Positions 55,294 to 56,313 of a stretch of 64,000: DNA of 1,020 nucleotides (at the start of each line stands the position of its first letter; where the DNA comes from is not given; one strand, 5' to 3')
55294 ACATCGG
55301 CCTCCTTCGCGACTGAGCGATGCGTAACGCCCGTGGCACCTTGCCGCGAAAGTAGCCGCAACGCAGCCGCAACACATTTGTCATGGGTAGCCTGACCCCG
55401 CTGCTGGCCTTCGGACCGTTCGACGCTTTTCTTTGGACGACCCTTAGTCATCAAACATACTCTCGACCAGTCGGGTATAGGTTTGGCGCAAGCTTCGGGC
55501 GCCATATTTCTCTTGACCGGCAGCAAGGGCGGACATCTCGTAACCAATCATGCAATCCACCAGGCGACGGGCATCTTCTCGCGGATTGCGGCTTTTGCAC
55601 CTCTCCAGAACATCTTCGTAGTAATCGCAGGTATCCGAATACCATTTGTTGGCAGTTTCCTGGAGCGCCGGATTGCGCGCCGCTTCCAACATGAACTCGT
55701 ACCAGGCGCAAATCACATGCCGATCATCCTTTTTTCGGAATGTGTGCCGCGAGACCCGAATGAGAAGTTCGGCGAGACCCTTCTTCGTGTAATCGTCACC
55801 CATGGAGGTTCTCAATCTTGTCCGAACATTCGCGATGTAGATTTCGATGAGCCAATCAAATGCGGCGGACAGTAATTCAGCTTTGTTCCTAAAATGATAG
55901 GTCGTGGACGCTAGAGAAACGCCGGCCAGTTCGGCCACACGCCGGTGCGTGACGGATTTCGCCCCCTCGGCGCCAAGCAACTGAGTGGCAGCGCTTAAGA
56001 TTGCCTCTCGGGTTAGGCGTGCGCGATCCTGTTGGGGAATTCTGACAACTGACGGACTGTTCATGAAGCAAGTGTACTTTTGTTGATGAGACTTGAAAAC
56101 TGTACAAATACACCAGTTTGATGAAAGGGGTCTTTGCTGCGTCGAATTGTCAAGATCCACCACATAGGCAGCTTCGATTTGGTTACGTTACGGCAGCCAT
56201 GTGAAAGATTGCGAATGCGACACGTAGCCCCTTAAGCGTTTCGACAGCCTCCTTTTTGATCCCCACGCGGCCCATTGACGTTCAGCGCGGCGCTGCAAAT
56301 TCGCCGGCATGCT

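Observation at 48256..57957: Operator-like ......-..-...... motif repeated at least eight times around two overlapping TetR genes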

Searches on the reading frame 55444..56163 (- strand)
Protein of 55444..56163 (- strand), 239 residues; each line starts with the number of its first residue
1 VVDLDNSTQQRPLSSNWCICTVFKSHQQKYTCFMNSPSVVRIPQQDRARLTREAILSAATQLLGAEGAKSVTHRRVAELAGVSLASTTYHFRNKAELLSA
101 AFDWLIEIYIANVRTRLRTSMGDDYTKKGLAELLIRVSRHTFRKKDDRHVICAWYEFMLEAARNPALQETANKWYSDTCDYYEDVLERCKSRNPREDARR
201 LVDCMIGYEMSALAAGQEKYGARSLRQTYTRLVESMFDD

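Call 10: search_protein_families(library=pfam, proteins=[window:55444-56163:-])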
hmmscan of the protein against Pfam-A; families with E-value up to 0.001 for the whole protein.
window:55444-56163:- (239 aa): 2 families
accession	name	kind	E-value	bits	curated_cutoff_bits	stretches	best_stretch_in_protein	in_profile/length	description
PF17940.6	TetR_C_31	-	2.4e-15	57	27.4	1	129-234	5-106/107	Tetracyclin repressor-like, C-terminal domain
PF00440.29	TetR_N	-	8.7e-10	38.7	24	1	55-101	1-47/47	Bacterial regulatory proteins, tetR family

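Call 15: find_homologous_proteins(query=window:55447-56064:-)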
Query seq(206 aa) (206 aa): 1028 proteins with E <= 0.001 among 2658 candidates; the best 120 are listed.
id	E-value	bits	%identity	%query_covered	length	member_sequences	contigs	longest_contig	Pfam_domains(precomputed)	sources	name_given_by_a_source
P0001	7.0e-132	455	100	100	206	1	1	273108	PF17940.7,PF00440.30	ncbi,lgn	-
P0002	2.0e-118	411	88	100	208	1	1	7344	PF17940.7,PF00440.30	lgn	-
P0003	9.0e-102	357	78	100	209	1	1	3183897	PF17940.7,PF00440.30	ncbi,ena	-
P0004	5.2e-62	227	55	95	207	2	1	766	PF17940.7,PF00440.30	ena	-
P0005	8.5e-61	223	54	100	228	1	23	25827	PF17940.7,PF00440.30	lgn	-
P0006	2.7e-60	222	54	95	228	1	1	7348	PF17940.7,PF00440.30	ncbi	-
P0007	6.0e-60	220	52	95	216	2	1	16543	PF17940.7,PF13977.12,PF00440.30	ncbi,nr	ncbi:MAG TPA: TetR family transcriptional regulator, partial [Sphingopyxis sp.]|nr:TetR family trans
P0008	7.8e-59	217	54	95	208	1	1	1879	PF17940.7,PF00440.30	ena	-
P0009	1.0e-58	216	53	95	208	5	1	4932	PF17940.7,PF00440.30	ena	-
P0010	1.3e-56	210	51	97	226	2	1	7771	PF17940.7,PF00440.30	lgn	-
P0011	6.0e-56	207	49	100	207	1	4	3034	PF17940.7,PF00440.30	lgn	-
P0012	6.4e-24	103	39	91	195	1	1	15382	PF17940.7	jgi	jgi:TetR/AcrR family transcriptional regulator, regulator of biofilm formation and stress response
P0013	3.4e-23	101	37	89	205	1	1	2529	PF17940.7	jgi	jgi:DNA-binding transcriptional regulator YbjK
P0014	4.9e-23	100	39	91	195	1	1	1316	PF17940.7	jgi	jgi:DNA-binding transcriptional regulator YbjK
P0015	8.7e-23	99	38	90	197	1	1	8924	PF17940.7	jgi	jgi:TetR/AcrR family transcriptional regulator, regulator of biofilm formation and stress response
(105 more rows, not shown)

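Call 16: search_solved_structures(query=window:55447-56064:-, max_evalue=0.01)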
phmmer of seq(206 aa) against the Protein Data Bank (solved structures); distinct sequences matched with E-value up to 0.01: 77 (the best 60 are shown).
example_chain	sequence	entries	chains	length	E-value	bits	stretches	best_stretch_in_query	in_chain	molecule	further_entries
2dg8_A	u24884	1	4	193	1.1e-12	51.5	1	18-145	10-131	putative tetR-family transcriptional regulatory protein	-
3kkd_A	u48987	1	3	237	7e-10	42.4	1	16-198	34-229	transcriptional regulator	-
3iuv_A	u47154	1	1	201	9.2e-09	38.7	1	18-199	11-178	uncharacterized TetR family protein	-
3hta_A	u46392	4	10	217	9.4e-09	38.7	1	18-199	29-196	EbrA repressor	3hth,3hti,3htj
3t6n_A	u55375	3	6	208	1.1e-07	35.2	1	18-144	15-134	Transcriptional regulator | PROBABLE TRANSCRIPTIONAL REGULATORY PROTEIN (PROBABLY DEOR-FAMILY)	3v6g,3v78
5x5i_A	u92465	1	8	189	1.3e-07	35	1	18-81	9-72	HTH-type transcriptional regulator RcdA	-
2oer_A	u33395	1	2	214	1.5e-07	34.8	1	8-66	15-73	Probable transcriptional regulator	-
7aco_A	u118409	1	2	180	2.2e-07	34.3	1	18-81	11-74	HTH-type transcriptional regulator RcdA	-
7acl_A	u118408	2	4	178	2.2e-07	34.2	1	18-81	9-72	HTH-type transcriptional regulator RcdA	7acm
2xdn_A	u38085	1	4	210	2.1e-06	31.1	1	12-77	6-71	HTH-TYPE TRANSCRIPTIONAL REGULATOR TTGR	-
2uxh_A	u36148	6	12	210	3.1e-06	30.5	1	12-76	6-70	HTH-TYPE TRANSCRIPTIONAL REGULATOR TTGR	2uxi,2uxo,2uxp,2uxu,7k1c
7k1a_A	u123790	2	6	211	3.4e-06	30.4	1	12-78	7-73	HTH-type transcriptional regulator TtgR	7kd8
2qop_A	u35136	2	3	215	3.4e-06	30.4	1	13-158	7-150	HTH-type transcriptional regulator acrR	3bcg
3lhq_A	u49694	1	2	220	3.6e-06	30.3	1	13-156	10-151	AcrAB operon repressor (TetR/AcrR family)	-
8v90_A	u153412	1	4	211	3.7e-06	30.3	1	12-76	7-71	HTH-type transcriptional regulator TtgR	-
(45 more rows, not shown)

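Call 17: find_encoding_contigs(protein=P0003, flank=10000, max_places=2)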
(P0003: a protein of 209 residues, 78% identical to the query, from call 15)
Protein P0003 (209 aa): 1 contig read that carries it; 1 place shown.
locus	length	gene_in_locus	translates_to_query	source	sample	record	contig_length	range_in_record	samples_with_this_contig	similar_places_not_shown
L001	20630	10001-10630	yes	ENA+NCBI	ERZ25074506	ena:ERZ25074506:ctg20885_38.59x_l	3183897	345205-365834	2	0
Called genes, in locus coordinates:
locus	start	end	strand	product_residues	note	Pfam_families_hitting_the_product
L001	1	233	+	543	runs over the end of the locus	PF00732:GMC_oxred_N, PF00890:FAD_binding_2 (weak), PF01266:DAO (faint), PF05834:Lycopene_cycl (faint), PF13450:NAD_binding_8 (faint), PF05199:GMC_oxred_C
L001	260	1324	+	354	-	PF01636:APH, PF02958:EcKL, PF07914:DUF1679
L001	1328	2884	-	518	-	PF00501:AMP-binding, PF13193:AMP-binding_C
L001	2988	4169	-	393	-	PF00355:Rieske, PF00848:Ring_hydroxyl_A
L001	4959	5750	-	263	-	PF00561:Abhydrolase_1, PF12146:Hydrolase_4, PF12697:Abhydrolase_6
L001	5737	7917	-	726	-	PF04879:Molybdop_Fe4S4 (faint), PF00384:Molybdopterin, PF01568:Molydop_binding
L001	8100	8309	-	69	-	-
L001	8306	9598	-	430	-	PF01266:DAO (faint), PF01593:Amino_oxidase, PF13450:NAD_binding_8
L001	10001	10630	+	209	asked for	PF00440:TetR_N, PF17940:TetR_C_31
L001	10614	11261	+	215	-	PF00440:TetR_N, PF17940:TetR_C_31 (weak)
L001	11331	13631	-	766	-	PF07715:Plug, PF00593:TonB_dep_Rec_b-barrel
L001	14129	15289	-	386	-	PF02771:Acyl-CoA_dh_N, PF02770:Acyl-CoA_dh_M, PF00441:Acyl-CoA_dh_1, PF08028:Acyl-CoA_dh_2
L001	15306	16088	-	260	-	PF00378:ECH_1, PF16113:ECH_2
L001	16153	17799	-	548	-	PF00501:AMP-binding, PF13193:AMP-binding_C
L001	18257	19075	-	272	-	PF00561:Abhydrolase_1 (faint), PF12146:Hydrolase_4, PF12697:Abhydrolase_6, PF00326:Peptidase_S9 (faint)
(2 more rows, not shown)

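Call 18: find_encoding_contigs(protein=P0002, flank=10000, max_places=2)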
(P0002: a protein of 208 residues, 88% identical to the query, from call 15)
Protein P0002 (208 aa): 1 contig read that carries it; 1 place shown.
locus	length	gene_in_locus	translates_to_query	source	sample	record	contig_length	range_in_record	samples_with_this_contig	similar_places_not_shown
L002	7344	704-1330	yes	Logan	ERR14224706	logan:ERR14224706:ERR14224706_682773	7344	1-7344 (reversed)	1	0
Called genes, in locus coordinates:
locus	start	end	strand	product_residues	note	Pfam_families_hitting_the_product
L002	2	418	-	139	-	?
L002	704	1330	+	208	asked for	PF00440:TetR_N, PF17940:TetR_C_31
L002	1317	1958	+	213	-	PF00440:TetR_N, PF17940:TetR_C_31 (weak)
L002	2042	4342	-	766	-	PF07715:Plug, PF00593:TonB_dep_Rec_b-barrel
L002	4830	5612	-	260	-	PF00378:ECH_1, PF16113:ECH_2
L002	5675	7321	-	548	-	PF00501:AMP-binding, PF13193:AMP-binding_C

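Call 21: find_encoding_contigs(protein=P0005, flank=10000, max_places=3)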
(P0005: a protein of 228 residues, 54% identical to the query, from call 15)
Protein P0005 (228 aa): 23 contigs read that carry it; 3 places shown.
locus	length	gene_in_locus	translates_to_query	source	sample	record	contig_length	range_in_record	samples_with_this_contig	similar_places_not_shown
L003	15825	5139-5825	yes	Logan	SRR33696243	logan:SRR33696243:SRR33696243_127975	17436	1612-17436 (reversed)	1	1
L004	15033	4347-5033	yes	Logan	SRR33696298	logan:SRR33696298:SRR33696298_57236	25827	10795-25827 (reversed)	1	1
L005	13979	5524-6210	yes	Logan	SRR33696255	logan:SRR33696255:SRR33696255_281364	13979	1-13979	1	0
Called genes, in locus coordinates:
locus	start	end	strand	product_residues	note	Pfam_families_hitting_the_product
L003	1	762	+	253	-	?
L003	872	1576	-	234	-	PF00665:rve (weak), PF13610:DDE_Tnp_IS240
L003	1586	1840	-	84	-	-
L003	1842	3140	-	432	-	PF01266:DAO (weak), PF01593:Amino_oxidase, PF12831:FAD_oxidored (faint), PF13450:NAD_binding_8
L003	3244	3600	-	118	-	-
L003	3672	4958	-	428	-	PF00202:Aminotran_3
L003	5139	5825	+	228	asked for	PF00440:TetR_N, PF17940:TetR_C_31 (weak)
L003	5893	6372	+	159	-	PF17940:TetR_C_31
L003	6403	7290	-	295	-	PF00561:Abhydrolase_1, PF12697:Abhydrolase_6 (weak)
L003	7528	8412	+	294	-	PF13593:SBF_like, PF01758:SBF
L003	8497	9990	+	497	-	PF13347:MFS_2, PF07690:MFS_1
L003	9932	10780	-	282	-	PF00378:ECH_1, PF16113:ECH_2, PF00378:ECH_1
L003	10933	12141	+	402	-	PF00108:Thiolase_N, PF02803:Thiolase_C, PF22691:Thiolase_C_1 (faint)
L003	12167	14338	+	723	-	PF00378:ECH_1, PF16113:ECH_2, PF02737:3HCDH_N, PF00725:3HCDH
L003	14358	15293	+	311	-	PF00106:adh_short, PF08659:KR, PF13561:adh_short_C2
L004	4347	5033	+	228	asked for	PF00440:TetR_N, PF17940:TetR_C_31 (weak)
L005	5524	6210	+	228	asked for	PF00440:TetR_N, PF17940:TetR_C_31 (weak)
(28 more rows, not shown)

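Call 22: find_encoding_contigs(protein=P0007, flank=10000, max_places=2)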
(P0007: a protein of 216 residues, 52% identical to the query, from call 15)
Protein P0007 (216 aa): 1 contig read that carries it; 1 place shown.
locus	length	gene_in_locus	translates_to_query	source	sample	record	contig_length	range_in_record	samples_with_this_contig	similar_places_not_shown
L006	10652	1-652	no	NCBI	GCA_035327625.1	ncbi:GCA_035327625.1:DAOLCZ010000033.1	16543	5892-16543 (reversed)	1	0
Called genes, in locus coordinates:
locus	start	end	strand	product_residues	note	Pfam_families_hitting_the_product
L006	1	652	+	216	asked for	PF13977:TetR_C_6 (faint), PF00440:TetR_N, PF17940:TetR_C_31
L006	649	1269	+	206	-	PF00440:TetR_N (weak), PF17940:TetR_C_31 (weak)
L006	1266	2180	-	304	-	PF12697:Abhydrolase_6, PF00561:Abhydrolase_1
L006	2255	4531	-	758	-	PF07715:Plug, PF00593:TonB_dep_Rec_b-barrel, PF14905:OMP_b-brl_3 (faint)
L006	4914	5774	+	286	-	PF01758:SBF, PF13593:SBF_like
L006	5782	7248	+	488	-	PF07690:MFS_1, PF13347:MFS_2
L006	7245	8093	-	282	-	PF00378:ECH_1, PF16113:ECH_2, PF00378:ECH_1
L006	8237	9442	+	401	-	PF00108:Thiolase_N, PF02803:Thiolase_C, PF22691:Thiolase_C_1 (weak)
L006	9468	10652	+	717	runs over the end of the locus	PF00378:ECH_1, PF16113:ECH_2, PF02737:3HCDH_N, PF00725:3HCDH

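Call 23: find_encoding_contigs(protein=P0006, flank=10000, max_places=2)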
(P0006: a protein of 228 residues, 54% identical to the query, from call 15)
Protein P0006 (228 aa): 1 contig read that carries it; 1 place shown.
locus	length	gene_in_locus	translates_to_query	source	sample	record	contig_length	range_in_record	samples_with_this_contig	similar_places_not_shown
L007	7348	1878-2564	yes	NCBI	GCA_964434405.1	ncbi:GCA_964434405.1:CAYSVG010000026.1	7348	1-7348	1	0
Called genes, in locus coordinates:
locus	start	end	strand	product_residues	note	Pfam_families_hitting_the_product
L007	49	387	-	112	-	-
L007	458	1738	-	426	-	PF00202:Aminotran_3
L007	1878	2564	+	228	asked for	PF00440:TetR_N, PF17940:TetR_C_31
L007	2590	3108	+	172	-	PF00440:TetR_N (weak), PF17940:TetR_C_31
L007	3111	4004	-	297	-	PF00561:Abhydrolase_1, PF12697:Abhydrolase_6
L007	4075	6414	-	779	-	PF07715:Plug, PF00593:TonB_dep_Rec_b-barrel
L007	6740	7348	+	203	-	?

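Call 24: find_encoding_contigs(protein=P0010, flank=10000, max_places=2)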
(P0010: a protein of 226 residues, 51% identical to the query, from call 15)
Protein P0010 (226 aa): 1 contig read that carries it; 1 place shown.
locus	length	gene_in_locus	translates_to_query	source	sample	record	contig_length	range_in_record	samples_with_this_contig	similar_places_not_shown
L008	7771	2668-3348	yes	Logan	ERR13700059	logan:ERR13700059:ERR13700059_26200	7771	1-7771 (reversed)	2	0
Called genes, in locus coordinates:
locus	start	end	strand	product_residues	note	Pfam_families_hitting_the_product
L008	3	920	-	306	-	?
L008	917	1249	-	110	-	-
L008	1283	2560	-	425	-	PF00202:Aminotran_3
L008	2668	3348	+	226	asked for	PF00440:TetR_N (weak), PF17940:TetR_C_31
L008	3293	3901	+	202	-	PF00440:TetR_N, PF17940:TetR_C_31 (weak)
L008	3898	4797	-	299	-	PF00561:Abhydrolase_1, PF12697:Abhydrolase_6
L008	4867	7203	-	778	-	PF07715:Plug, PF00593:TonB_dep_Rec_b-barrel, PF14905:OMP_b-brl_3 (faint)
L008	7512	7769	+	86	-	?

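Call 28: search_protein_families(library=ncbifam, proteins=[window:55444-56064:-], max_evalue=0.00001)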
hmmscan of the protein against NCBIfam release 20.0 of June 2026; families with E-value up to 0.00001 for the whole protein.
window:55444-56064:- (206 aa): 9 families
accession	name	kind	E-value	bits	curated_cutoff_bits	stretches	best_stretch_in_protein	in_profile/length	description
TIGR03384.1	betaine_BetI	equivalog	9e-12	45.1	201.3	1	17-136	8-121/189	choline-binding transcriptional repressor BetI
NF001978.0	PRK00767.1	equivalog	6.2e-11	42.5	118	1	14-184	6-173/197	transcriptional regulator BetI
NF007949.0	PRK10668.1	equivalog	5.1e-10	39.2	271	1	13-159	7-151/216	multidrug efflux transporter transcriptional repressor AcrR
NF053516.1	TranRepPrsAVib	equivalog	2.1e-09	37.5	300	1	17-89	6-78/208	TetR family transcriptional repressor PsrA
NF041196.1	ScbR_bind_reg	equivalog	3.8e-09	37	150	1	12-203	1-185/191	ScbR family autoregulator-binding transcription factor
NF037937.1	septum_RefZ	equivalog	1.6e-08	34.7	180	1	19-99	1-80/195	forespore capture DNA-binding protein RefZ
NF010319.1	PRK13756.1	equivalog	2e-07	31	265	1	16-68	1-53/199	tetracycline resistance transcriptional repressor TetR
NF011572.0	PRK14996.1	equivalog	6.7e-07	29.4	144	1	19-76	10-67/192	TetR family transcriptional regulator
NF051852.1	efflux_TF_MtrR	exception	3.3e-06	27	280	1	14-159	7-150/205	multidrug efflux system transcriptional repressor MtrR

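Call 30: find_related_loci(query=A1, collection=genome_contigs, flank=10000)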
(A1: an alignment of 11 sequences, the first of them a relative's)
Query A1 (206 aa) in genome_contigs; peptide patterns used: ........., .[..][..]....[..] (x = any residue, [..] = any of these).
98 stretches matched a pattern; 29 encode a relative of the query (tblastn E <= 1e-3); 29 distinct loci.
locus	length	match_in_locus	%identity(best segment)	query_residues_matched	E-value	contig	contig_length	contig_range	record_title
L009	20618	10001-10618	78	1-206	1e-110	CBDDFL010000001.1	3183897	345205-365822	MAG: Alphaproteobacteria bacterium isolate d22459d1-c2fd-4968-b0a1-c07efa7888a9 genome assembly, contig: contig_1, whole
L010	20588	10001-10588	55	10-205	4e-69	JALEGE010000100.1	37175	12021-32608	MAG: Hyphomonadaceae bacterium isolate CC_bin33 k97_126942, whole genome shotgun sequence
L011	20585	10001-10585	52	10-204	4e-66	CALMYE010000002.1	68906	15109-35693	MAG TPA_asm: uncultured Sphingopyxis sp. isolate SRR2107179_bin.1_CONCOCT_v1.1_MAG genome assembly, contig: ERZ794932.19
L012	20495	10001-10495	33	8-174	2e-19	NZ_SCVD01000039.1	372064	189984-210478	MAG: Phenylobacterium sp. isolate GW715_bin.37 GW715_bin.37-118724, whole genome shotgun sequence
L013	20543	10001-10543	30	19-203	2e-19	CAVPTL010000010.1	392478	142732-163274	MAG: uncultured Actinomycetes bacterium isolate MFD09368.bin.1.228 genome assembly, contig: contig_29093, whole genome s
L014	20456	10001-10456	34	19-174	1e-18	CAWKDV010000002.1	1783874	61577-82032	MAG: uncultured Thermoleophilaceae bacterium isolate MFD05442.bin.2.8 genome assembly, contig: contig_3493, whole genome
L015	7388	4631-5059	37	19-165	1e-18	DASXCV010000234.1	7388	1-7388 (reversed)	MAG TPA_asm: Thermoleophilaceae bacterium isolate SMAG_U5069 k141_2767930, whole genome shotgun sequence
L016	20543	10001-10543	31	19-203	5e-18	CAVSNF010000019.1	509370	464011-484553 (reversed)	MAG: uncultured Actinomycetes bacterium isolate MFD03975.bin.2.246 genome assembly, contig: contig_22380, whole genome s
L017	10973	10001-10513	35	1-162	6e-18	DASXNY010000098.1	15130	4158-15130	MAG TPA_asm: Thermoleophilaceae bacterium isolate SMAG_U5366 k141_503184, whole genome shotgun sequence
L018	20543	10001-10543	30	19-203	1e-17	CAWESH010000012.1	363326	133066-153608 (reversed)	MAG: uncultured Actinomycetes bacterium isolate MFD02134.bin.3.227 genome assembly, contig: contig_55439, whole genome s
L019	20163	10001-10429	36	19-165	1e-17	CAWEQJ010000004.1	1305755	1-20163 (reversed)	MAG: uncultured Thermoleophilaceae bacterium isolate MFD01721.bin.2.52 genome assembly, contig: contig_15311, whole geno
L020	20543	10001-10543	32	19-203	4e-20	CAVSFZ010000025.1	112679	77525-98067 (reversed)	MAG: uncultured Actinomycetes bacterium isolate MFD02134.bin.1.51 genome assembly, contig: contig_58074, whole genome sh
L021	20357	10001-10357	37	19-141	5e-16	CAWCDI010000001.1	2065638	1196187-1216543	MAG: uncultured Actinomycetes bacterium isolate MFD09368.bin.2.2 genome assembly, contig: contig_1814, whole genome shot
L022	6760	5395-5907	29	5-174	5e-16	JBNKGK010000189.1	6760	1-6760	MAG: Kordiimonas sp. isolate E1E2.bin.30.strict NODE_189_length_6760_cov_3.560227, whole genome shotgun sequence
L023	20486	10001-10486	29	18-190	2e-15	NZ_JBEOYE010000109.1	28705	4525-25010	Streptomyces sp. NPDC001941 NPDC001941_79_F1.ctg-0109, whole genome shotgun sequence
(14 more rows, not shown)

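Call 47: search_protein_families(library=pfam, proteins=[L010:753-2522:+, L010:2887-5451:+, L010:5477-6208:+, L010:6687-7991:-, L010:8406-9716:-, L010:10584-11219:+, L010:11204-12133:-, L010:14917-15810:+, L010:17313-18179:-, L010:18308-19516:+], max_evalue=0.00001)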
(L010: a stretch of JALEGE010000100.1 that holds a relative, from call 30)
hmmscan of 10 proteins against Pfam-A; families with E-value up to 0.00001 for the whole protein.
L010:753-2522:+ (589 aa): 3 families
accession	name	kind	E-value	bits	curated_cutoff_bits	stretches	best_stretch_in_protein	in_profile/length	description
PF00135.34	COesterase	-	2.8e-92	310.8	27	1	68-558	4-499/515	Carboxylesterase family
PF20434.5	BD-FAE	-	1.2e-08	35.1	26.8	1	167-286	9-119/215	BD-FAE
PF07859.19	Abhydrolase_3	-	3.1e-07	30.8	25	0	233-292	49-110/210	alpha/beta hydrolase fold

L010:2887-5451:+ (854 aa): 3 families
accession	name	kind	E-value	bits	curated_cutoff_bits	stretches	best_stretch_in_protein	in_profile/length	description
PF00196.25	GerE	-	1.3e-15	57.2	23.5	1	793-848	2-57/57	Bacterial regulatory proteins, luxR family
PF17874.7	TPR_MalT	-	5.7e-11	42.7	45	1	433-754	18-334/336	MalT-like TPR region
PF13604.12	AAA_30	-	1.2e-06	28.8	27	1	39-107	8-77/191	AAA domain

L010:5477-6208:+ (243 aa): 2 families
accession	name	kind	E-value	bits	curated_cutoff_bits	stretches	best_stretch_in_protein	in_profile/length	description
PF13610.12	DDE_Tnp_IS240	-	6e-42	143.5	27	1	87-216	2-138/139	DDE domain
PF00665.32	rve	-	7.9e-07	29.7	32.6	1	85-156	4-80/102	Integrase core domain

L010:6687-7991:- (434 aa): 5 families
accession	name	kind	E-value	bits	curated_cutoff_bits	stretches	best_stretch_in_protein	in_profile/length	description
PF01593.30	Amino_oxidase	-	1.9e-24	87.2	19.8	1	16-424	2-442/443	Flavin containing amine oxidoreductase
PF13450.12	NAD_binding_8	-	5.6e-11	43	21.9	1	10-62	1-54/68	NAD(P)-binding Rossmann-like domain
PF01266.30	DAO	-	8.1e-10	39.2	27.9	1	7-42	1-38/353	FAD dependent oxidoreductase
PF00890.30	FAD_binding_2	-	1.3e-07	31.6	20.4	0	7-42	1-38/414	FAD binding domain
PF12831.13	FAD_oxidored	-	1.1e-06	28.6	27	0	7-45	1-41/416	FAD dependent oxidoreductase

L010:8406-9716:- (436 aa): 1 family
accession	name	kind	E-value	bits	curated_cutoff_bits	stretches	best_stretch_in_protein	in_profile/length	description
PF00202.27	Aminotran_3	-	4e-52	177.7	30.5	2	191-419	178-399/403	Aminotransferase class-III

L010:10584-11219:+ (211 aa): 2 families
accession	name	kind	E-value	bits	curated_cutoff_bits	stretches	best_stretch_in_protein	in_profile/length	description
PF17940.6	TetR_C_31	-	1.4e-09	38.5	27.4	1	95-188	4-97/107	Tetracyclin repressor-like, C-terminal domain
PF00440.29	TetR_N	-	1.8e-07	31.3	24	1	22-66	1-45/47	Bacterial regulatory proteins, tetR family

L010:11204-12133:- (309 aa): 2 families
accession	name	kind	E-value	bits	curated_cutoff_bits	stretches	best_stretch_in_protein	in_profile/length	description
PF00561.26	Abhydrolase_1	-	4.6e-15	56.4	25.8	1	62-288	25-241/245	alpha/beta hydrolase fold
PF12697.13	Abhydrolase_6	-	4.9e-10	40.9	26.3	1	45-292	5-212/217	Alpha/beta hydrolase family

L010:14917-15810:+ (297 aa): 2 families
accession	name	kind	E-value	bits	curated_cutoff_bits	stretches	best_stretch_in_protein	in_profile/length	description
PF01758.21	SBF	-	1.5e-35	123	24.3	1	11-195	1-188/191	Sodium Bile acid symporter family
PF13593.11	SBF_like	-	5.5e-17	62.5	25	1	12-275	35-306/313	SBF-like CPA transporter family (DUF4137)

L010:17313-18179:- (288 aa): 2 families
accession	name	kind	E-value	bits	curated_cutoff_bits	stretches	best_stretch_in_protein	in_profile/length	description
PF00378.25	ECH_1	-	1.8e-44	152.4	27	2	116-270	79-234/251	Enoyl-CoA hydratase/isomerase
PF16113.10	ECH_2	-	3.9e-15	56.6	27.2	1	21-270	2-239/335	Enoyl-CoA hydratase/isomerase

L010:18308-19516:+ (402 aa): 3 families
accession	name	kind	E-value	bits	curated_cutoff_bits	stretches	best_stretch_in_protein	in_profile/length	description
PF02803.24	Thiolase_C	-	1.5e-45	154.2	27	1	280-401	2-123/123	Thiolase, C-terminal domain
PF00108.29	Thiolase_N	-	3.8e-44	151.5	26.4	1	5-227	2-236/260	Thiolase, N-terminal domain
PF22691.2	Thiolase_C_1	-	9.9e-07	29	28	0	295-342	13-60/144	Thiolase C-terminal domain-like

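Call 50: search_solved_structures(query=L010:753-2522:+, max_evalue=1e-20)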
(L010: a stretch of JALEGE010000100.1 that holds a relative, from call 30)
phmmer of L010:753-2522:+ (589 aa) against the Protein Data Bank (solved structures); distinct sequences matched with E-value up to 1e-20: 149 (the best 60 are shown).
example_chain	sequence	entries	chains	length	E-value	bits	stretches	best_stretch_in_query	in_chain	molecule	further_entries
7x8l_A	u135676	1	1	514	4.9e-96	325.9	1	70-566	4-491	Carboxylic ester hydrolase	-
8wdm_A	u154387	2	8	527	1e-82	282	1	65-557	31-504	Carboxylic ester hydrolase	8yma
8xrz_A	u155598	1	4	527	2.7e-82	280.6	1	65-557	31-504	Carboxylic ester hydrolase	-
2ogs_A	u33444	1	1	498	4.1e-75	256.8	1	68-551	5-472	Thermostable carboxylesterase Est50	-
2ogt_A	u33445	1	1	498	6.2e-75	256.3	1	68-551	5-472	Thermostable carboxylesterase Est50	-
1qe3_A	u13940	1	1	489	6.2e-65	223.2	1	68-567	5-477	PARA-NITROBENZYL ESTERASE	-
1c7j_A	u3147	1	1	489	2.2e-64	221.4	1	68-567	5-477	PROTEIN (PARA-NITROBENZYL ESTERASE)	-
5a2g_A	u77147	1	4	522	2.7e-64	221.1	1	68-578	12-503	CARBOXYLIC ESTER HYDROLASE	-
1c7i_A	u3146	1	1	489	4.3e-64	220.5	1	68-567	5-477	PROTEIN (PARA-NITROBENZYL ESTERASE)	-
7w1j_A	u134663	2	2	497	3.5e-60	207.5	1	68-564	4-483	Carboxylesterase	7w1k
7w1i_A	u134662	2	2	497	1.4e-59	205.5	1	68-564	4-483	Carboxylesterase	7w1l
9g73_A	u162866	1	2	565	4e-53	184.2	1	85-556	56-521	Pyrethroid hydrolase Ces2e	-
5hq3_A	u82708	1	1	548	8.7e-53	183.1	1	67-556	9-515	Acetylcholinesterase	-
5hq3_B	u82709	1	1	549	8.7e-53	183.1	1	67-556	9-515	Acetylcholinesterase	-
8s6d_A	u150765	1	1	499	3.7e-52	181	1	71-552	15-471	Fumonisin B1 esterase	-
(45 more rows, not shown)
